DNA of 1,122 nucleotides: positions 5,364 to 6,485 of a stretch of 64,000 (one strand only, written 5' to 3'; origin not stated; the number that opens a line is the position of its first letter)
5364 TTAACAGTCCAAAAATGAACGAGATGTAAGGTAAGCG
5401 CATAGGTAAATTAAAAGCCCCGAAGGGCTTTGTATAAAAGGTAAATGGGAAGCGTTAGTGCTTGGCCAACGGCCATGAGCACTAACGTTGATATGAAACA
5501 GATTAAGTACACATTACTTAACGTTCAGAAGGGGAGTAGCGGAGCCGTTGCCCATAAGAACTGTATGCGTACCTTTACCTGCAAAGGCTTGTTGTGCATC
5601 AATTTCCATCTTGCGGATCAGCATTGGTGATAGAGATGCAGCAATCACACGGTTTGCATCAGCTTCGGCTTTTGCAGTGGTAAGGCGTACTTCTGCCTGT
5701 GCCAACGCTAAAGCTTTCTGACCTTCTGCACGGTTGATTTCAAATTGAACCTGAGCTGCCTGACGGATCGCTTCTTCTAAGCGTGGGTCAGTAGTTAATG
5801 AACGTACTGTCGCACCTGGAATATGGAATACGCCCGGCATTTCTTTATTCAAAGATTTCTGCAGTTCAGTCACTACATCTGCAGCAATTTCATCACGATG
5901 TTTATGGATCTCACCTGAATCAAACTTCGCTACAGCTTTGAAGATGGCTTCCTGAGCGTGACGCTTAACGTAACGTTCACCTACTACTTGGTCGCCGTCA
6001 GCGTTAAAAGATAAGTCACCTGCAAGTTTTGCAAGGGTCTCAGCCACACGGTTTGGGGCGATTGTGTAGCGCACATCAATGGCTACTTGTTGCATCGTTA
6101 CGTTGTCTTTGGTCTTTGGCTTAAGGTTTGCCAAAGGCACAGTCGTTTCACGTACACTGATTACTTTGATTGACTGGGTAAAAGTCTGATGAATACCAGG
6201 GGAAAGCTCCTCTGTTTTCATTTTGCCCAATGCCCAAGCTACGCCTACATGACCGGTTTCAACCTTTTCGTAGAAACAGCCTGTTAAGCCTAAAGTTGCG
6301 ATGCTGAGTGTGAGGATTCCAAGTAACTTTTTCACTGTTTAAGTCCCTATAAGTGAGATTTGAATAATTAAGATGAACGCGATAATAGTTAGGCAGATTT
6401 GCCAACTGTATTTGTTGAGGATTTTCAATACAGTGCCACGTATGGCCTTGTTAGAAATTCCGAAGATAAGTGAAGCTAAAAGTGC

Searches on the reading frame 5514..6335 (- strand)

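Call 7: search_protein_families(library=pfam, proteins=[window:5514-6335:-], max_evalue=0.01)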
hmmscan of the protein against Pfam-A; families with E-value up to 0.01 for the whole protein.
window:5514-6335:- (273 aa): 1 family
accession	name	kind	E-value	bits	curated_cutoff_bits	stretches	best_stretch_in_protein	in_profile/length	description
PF01145.31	Band_7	-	4.8e-15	56.5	23.6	1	24-207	2-167/176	SPFH domain / Band 7 family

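Call 8: search_protein_families(library=phrogs, proteins=[window:5514-6335:-], max_evalue=0.01)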
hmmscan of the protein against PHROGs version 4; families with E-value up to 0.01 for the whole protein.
window:5514-6335:- (273 aa): 2 families
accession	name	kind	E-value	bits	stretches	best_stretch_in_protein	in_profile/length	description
phrog_200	-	other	4e-51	175.3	1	1-272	81-359/379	lipoprotein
phrog_21428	-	unknown function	0.00091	20.1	1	1-32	2-31/63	-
